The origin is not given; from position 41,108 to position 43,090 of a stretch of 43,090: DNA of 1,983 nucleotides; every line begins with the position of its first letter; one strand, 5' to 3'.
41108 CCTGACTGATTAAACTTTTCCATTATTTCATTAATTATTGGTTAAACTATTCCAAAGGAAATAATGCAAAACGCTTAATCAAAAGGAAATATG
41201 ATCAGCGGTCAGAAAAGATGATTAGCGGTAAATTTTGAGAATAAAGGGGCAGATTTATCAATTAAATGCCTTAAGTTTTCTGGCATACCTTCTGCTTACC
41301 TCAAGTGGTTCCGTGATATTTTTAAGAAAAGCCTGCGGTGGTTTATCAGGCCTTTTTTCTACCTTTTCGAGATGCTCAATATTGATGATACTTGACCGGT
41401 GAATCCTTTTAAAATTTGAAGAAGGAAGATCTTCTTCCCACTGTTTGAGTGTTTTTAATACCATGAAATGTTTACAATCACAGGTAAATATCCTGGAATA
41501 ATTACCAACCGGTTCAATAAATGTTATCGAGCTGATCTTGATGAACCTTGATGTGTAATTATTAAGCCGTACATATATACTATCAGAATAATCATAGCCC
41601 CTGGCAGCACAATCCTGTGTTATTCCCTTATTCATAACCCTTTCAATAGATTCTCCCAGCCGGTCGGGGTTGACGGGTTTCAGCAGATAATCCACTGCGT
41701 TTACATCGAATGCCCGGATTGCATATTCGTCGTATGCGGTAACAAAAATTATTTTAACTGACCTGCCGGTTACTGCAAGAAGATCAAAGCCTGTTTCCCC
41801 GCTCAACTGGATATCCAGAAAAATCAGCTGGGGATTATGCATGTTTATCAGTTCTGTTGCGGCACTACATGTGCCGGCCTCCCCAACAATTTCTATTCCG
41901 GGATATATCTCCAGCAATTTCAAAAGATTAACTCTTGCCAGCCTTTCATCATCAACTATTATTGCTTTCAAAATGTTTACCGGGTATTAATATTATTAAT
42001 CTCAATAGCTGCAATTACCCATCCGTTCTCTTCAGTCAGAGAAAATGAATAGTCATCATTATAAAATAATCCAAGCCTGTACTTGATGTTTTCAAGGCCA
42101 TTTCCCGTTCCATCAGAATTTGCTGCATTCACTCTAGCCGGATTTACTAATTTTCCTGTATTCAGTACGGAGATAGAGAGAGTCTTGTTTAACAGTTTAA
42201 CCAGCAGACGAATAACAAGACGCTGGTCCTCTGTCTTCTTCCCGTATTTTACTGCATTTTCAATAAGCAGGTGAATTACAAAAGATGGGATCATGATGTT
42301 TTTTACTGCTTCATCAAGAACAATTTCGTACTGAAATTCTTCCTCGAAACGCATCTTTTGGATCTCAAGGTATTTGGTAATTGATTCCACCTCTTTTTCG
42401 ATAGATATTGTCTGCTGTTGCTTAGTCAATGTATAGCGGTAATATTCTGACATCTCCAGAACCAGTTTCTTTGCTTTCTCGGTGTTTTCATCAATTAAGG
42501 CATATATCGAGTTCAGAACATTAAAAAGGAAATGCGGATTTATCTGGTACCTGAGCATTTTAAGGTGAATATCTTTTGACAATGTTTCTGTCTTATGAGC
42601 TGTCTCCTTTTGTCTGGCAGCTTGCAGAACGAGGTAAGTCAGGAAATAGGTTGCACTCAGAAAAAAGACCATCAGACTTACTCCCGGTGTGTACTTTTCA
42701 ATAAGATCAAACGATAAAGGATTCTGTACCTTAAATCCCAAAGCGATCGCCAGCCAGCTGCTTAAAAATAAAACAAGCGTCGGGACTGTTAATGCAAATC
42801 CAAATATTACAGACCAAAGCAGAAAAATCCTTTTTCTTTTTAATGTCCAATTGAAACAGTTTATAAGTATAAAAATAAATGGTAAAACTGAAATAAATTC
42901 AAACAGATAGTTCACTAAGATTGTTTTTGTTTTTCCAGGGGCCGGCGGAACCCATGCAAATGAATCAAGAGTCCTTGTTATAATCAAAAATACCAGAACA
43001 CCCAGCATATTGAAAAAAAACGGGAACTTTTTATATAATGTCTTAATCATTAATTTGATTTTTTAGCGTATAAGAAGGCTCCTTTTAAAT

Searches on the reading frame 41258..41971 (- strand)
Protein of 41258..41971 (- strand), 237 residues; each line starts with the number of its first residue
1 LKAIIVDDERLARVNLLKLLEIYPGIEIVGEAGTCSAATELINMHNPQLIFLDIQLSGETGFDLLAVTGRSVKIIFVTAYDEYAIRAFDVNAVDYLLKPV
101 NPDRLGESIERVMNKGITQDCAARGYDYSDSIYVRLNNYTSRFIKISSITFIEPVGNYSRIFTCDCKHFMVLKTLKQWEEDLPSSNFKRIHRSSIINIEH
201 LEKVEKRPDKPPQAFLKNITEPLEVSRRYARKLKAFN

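Call 5: search_protein_families(library=pfam, proteins=[window:41258-41971:-])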
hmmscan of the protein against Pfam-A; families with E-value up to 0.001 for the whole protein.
window:41258-41971:- (237 aa): 2 families
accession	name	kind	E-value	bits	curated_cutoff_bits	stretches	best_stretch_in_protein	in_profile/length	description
PF00072.30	Response_reg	-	9.9e-20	71.2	30.2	1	4-109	2-110/111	Response regulator receiver domain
PF04397.21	LytTR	-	1.7e-19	70.3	22.6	1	142-235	4-95/98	LytTr DNA-binding domain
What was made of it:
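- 41258..41971 (-): RR2, a response regulator with receiver and LytTR domains. It is the proposed binder of the repeats. Pfam Response_reg 9.9e-20 and LytTR 1.7e-19 (call 5).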

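Call 18: find_related_loci(query=window:41258-41971:-, collection=metagenome_contigs, flank=6000)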
Query window:41258-41971:- (237 aa) in metagenome_contigs; peptide patterns used: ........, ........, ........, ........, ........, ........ (x = any residue, [..] = any of these).
600 stretches matched a pattern (row limit reached: there are more); 557 encode a relative of the query (tblastn E <= 1e-3); the best 80 are kept; 80 distinct loci.
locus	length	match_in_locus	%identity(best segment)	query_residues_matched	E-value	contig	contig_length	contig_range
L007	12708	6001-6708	41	1-234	3e-51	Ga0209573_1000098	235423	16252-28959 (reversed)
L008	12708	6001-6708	42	1-234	1e-50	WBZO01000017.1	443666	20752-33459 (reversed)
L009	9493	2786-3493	42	1-234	3e-50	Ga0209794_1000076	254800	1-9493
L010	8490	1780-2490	40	1-234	1e-49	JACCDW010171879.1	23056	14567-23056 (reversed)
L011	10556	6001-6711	41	1-234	3e-49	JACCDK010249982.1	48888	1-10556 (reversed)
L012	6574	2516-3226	41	1-234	1e-48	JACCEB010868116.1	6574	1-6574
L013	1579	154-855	42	1-234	1e-49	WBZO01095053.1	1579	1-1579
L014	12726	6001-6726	40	1-234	8e-48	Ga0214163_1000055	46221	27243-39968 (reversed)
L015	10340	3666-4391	40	1-234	8e-48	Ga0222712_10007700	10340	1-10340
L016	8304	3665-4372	41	1-234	4e-48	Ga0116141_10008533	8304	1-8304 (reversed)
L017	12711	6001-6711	40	1-234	1e-47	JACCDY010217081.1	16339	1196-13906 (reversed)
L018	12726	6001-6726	40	1-234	2e-47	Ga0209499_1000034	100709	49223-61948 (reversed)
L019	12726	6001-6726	40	1-234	2e-47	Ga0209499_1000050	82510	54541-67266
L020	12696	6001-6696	39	1-234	1e-45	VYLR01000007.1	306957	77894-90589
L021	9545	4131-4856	39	1-234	2e-43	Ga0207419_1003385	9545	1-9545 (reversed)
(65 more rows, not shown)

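Call 43: find_homologous_proteins(query=window:41258-41971:-, max_evalue=1e-40)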
Query window:41258-41971:- (237 aa): 3815 proteins with E <= 1e-40 among 8000 candidates; the best 120 are listed.
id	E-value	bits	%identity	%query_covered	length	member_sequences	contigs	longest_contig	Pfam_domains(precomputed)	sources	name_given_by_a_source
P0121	2.3e-153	526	100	100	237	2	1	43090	PF04397.22,PF00072.31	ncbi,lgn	-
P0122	4.5e-131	453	86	100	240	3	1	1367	PF04397.22,PF00072.31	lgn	-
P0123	1.1e-122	426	81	100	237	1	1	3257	PF04397.22,PF00072.31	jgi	jgi:two-component system, LytTR family, response regulator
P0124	2.5e-121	421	81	100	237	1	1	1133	PF04397.22,PF00072.31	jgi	jgi:two-component system, LytTR family, response regulator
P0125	3.1e-108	378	70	100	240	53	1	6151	PF04397.22,PF00072.31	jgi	-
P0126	7.2e-108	377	73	100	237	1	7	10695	PF04397.22,PF00072.31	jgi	jgi:two-component system LytT family response regulator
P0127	9.7e-108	377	73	100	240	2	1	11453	PF04397.22,PF00072.31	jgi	-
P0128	1.3e-107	376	73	100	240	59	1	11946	PF04397.22,PF00072.31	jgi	jgi:two-component system, LytTR family, response regulator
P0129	1.3e-107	376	73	100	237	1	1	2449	PF04397.22,PF00072.31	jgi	jgi:two-component system LytT family response regulator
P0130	1.7e-107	376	73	100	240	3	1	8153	PF04397.22,PF00072.31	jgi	jgi:two-component system, LytTR family, response regulator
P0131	2.2e-107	376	73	100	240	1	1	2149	PF04397.22,PF00072.31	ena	-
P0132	2.7e-107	375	72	100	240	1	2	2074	PF04397.22,PF00072.31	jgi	jgi:two-component system LytT family response regulator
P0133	3.1e-107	375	73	100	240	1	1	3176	PF04397.22,PF00072.31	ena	-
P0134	5.6e-107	374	72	100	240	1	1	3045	PF04397.22,PF00072.31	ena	-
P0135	6.6e-107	374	73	100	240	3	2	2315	PF04397.22,PF00072.31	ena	-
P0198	1.7e-104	366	70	100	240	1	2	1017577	PF04397.22,PF00072.31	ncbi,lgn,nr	ncbi:MAG: response regulator transcription factor [Bacteroidales bacterium]|nr:response regulator tr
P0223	5.4e-104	365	70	100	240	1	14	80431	PF04397.22,PF00072.31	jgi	jgi:two-component system LytT family response regulator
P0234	1.1e-103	364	70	100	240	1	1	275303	PF04397.22,PF00072.31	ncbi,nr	ncbi:MAG: response regulator transcription factor [Bacteroidetes bacterium]|nr:response regulator tr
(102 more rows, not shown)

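Call 44: find_encoding_contigs(protein=P0198, flank=8000, max_places=3)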
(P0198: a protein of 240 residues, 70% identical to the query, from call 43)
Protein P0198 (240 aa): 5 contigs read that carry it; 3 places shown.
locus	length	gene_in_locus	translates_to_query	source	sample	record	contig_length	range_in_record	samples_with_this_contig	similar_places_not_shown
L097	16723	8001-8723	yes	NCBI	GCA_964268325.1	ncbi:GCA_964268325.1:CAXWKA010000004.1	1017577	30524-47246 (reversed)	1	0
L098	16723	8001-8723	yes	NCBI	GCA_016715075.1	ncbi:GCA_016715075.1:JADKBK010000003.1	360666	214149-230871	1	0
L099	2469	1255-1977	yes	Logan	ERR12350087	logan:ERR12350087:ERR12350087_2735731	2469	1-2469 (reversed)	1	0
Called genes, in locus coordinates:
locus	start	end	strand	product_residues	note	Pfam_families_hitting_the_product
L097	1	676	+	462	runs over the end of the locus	-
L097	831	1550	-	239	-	-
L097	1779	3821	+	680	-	PF00999:Na_H_Exchanger, PF00582:Usp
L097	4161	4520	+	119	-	PF07883:Cupin_2 (weak)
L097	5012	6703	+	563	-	PF00512:HisKA, PF02518:HATPase_c, PF00072:Response_reg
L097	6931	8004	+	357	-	PF06580:His_kinase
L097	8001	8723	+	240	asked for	PF00072:Response_reg, PF04397:LytTR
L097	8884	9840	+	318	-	PF08240:ADH_N, PF00107:ADH_zinc_N, PF13602:ADH_zinc_N_2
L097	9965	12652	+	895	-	PF25873:WHD_MalT, PF13424:TPR_12 (faint), PF17874:TPR_MalT, PF00196:GerE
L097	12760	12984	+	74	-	-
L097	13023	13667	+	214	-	-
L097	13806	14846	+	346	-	PF08240:ADH_N, PF00107:ADH_zinc_N, PF13602:ADH_zinc_N_2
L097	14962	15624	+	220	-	PF14340:DUF4395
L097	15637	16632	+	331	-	PF08240:ADH_N, PF00107:ADH_zinc_N, PF13602:ADH_zinc_N_2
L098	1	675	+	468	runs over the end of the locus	-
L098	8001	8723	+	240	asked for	PF00072:Response_reg, PF04397:LytTR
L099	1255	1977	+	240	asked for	PF00072:Response_reg, PF04397:LytTR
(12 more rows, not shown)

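Call 45: find_encoding_contigs(protein=P0234, flank=8000, max_places=3)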
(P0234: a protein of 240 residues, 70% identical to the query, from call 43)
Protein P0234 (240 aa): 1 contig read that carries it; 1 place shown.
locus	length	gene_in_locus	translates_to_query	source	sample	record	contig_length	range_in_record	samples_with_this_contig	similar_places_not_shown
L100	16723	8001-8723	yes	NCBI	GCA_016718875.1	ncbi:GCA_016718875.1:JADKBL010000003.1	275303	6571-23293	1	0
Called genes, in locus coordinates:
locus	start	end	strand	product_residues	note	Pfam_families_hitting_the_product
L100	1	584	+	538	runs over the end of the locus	PF00890:FAD_binding_2 (weak), PF01266:DAO, PF01593:Amino_oxidase, PF03486:HI0933_like (faint), PF07992:Pyr_redox_2 (faint), PF12831:FAD_oxidored (weak), PF13450:NAD_binding_8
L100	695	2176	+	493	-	PF02225:PA (weak), PF04389:Peptidase_M28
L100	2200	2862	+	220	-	PF02493:MORN (weak)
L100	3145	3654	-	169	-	-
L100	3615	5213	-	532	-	-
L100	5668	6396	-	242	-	PF00072:Response_reg, PF04397:LytTR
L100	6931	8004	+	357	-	PF06580:His_kinase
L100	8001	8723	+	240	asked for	PF00072:Response_reg, PF04397:LytTR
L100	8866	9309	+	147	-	PF08308:PEGA (weak)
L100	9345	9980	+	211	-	-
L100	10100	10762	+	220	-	PF14340:DUF4395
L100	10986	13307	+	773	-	PF13620:CarboxypepD_reg, PF13715:CarbopepD_reg_2, PF07715:Plug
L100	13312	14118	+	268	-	PF14054:DUF4249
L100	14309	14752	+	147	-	PF00072:Response_reg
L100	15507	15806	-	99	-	-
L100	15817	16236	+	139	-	-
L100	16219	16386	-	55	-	-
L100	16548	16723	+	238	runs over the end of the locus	-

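Call 46: find_encoding_contigs(protein=P0223, flank=8000, max_places=6)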
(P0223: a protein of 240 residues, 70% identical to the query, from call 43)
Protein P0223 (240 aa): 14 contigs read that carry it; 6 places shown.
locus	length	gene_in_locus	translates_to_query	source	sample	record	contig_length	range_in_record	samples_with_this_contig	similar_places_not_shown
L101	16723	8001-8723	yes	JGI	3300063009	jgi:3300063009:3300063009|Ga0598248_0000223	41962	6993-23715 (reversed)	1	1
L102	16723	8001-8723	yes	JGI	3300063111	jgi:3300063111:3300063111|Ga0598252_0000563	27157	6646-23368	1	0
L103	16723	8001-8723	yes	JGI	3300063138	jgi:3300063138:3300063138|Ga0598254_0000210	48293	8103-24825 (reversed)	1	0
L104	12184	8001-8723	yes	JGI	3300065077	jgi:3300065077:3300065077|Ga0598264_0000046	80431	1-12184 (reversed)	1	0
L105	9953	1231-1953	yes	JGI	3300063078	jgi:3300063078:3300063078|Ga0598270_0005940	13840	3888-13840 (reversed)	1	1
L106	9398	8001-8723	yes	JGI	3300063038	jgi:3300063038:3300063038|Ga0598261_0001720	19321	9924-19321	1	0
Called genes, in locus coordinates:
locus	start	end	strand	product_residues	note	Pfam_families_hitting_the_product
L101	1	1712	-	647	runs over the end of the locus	PF14508:GH97_N, PF10566:Glyco_hydro_97, PF14509:GH97_C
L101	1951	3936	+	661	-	PF00884:Sulfatase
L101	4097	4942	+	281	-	PF01261:AP_endonuc_2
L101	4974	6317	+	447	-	PF02894:GFO_IDH_MocA_C (faint), PF01408:GFO_IDH_MocA, PF22725:GFO_IDH_MocA_C3 (weak), PF19051:GFO_IDH_MocA_C2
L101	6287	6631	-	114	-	-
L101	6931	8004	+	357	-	PF06580:His_kinase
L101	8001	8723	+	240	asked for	PF00072:Response_reg, PF04397:LytTR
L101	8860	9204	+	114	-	-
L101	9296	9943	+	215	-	PF05219:DREV, PF01209:Ubie_methyltran, PF13489:Methyltransf_23, PF05175:MTS (weak), PF13847:Methyltransf_31, PF08241:Methyltransf_11, PF08242:Methyltransf_12, PF13649:Methyltransf_25, +1 more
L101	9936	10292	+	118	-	PF14329:DUF4386, PF12833:HTH_18 (faint)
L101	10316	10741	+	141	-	-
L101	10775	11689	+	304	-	PF00106:adh_short, PF08659:KR, PF13561:adh_short_C2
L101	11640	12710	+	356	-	PF08240:ADH_N, PF00107:ADH_zinc_N, PF13602:ADH_zinc_N_2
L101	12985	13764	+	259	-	PF13401:AAA_22 (weak)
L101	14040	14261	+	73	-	-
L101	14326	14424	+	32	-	-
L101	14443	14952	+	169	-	-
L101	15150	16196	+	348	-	PF14684:Tricorn_C1 (weak), PF03572:Peptidase_S41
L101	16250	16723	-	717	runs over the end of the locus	PF13715:CarbopepD_reg_2, PF07715:Plug (weak)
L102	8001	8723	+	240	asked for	PF00072:Response_reg, PF04397:LytTR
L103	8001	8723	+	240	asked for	PF00072:Response_reg, PF04397:LytTR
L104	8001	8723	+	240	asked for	PF00072:Response_reg, PF04397:LytTR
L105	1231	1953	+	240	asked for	PF00072:Response_reg, PF04397:LytTR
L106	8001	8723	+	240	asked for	PF00072:Response_reg, PF04397:LytTR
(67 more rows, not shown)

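Call 49: search_solved_structures(query=window:41258-41971:-, max_evalue=0.001, show_alignments=2)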
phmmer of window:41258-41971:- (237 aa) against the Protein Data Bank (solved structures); distinct sequences matched with E-value up to 0.001: 80 (the best 60 are shown).
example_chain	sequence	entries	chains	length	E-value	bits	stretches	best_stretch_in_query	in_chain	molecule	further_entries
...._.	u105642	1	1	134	8.6e-20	74.4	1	1-114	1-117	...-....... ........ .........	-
2qv0_A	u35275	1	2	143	5e-13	52.2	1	1-128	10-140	Protein mrkE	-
1s8n_A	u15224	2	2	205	1.4e-12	50.8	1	3-113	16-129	putative antiterminator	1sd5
9xzo_A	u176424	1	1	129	8.1e-11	45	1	2-114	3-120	De novo protein M1X0B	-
3b2n_A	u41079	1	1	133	2.5e-10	43.4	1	3-114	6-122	Uncharacterized protein Q99UF4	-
6swf_A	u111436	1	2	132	8.6e-10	41.7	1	2-115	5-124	Two-component response regulator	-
6swb_A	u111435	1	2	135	9.6e-10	41.5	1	2-115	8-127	Two-component response regulator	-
1a04_A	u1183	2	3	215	8.2e-09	38.5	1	4-110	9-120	NITRATE/NITRITE RESPONSE REGULATOR PROTEIN NARL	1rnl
6swl_A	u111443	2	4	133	1e-08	38.1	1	4-114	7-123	Two-component response regulator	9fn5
3cz5_A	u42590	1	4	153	2.2e-08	37.1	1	3-113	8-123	Two-component response regulator, LuxR family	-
3eul_A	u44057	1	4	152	2.2e-08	37.1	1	2-101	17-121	POSSIBLE NITRATE/NITRITE RESPONSE TRANSCRIPTIONAL REGULATORY PROTEIN NARL (DNA-binding res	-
4le0_A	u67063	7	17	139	3.6e-08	36.4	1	4-114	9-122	Transcriptional regulatory protein DesR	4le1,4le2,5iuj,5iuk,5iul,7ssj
6wsh_A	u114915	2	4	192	3.6e-08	36.4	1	3-117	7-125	Response regulator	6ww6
5lwk_A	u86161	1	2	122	6.8e-08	35.5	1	4-115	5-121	Transcriptional regulatory protein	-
4ldz_A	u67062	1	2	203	7.6e-08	35.3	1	4-115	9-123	Transcriptional regulatory protein DesR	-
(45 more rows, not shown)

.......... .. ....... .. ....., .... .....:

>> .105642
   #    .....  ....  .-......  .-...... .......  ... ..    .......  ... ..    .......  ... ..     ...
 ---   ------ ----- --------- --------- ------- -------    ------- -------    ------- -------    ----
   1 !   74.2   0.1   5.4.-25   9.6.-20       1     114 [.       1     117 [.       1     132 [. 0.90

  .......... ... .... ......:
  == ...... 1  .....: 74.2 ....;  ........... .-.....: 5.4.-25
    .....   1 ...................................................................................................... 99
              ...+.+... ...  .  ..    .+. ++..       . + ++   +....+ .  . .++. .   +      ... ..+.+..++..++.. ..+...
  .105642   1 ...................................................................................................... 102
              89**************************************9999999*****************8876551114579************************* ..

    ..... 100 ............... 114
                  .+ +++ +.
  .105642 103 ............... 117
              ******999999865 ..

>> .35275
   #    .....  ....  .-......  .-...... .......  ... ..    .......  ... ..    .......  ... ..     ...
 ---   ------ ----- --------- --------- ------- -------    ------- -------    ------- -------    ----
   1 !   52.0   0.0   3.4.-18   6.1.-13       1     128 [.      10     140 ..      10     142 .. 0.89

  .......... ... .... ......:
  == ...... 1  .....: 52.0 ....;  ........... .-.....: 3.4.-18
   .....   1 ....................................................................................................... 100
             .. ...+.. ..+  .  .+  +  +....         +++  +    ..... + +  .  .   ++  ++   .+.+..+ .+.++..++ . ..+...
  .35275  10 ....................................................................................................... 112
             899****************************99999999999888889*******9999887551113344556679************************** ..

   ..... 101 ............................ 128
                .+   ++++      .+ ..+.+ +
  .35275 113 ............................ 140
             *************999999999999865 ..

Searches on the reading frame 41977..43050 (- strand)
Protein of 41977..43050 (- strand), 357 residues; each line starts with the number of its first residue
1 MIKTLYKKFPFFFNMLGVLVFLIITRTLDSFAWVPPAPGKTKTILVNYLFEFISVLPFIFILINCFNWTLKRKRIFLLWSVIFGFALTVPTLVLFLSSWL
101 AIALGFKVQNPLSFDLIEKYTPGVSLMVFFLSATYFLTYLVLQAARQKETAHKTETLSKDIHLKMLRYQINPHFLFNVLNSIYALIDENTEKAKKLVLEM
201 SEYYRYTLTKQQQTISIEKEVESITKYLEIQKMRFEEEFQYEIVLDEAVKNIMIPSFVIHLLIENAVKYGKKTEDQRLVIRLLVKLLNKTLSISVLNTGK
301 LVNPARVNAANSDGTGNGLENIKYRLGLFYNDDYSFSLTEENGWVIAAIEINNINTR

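Call 6: search_protein_families(library=pfam, proteins=[window:41977-43050:-])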
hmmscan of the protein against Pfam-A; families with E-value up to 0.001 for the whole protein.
window:41977-43050:- (357 aa): 1 family
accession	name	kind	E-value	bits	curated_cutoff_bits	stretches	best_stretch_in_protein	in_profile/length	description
PF06580.19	His_kinase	-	1.7e-26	92.7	25.2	1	162-239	2-81/81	Histidine kinase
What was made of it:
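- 41977..43050 (-): HK2, a LytS-type histidine kinase (PF06580) of 357 aa. Its N-terminal ~135 residues are hydrophobic, which suggests several membrane segments. It is the presumed partner of RR2. Pfam His_kinase 1.7e-26 (call 6).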
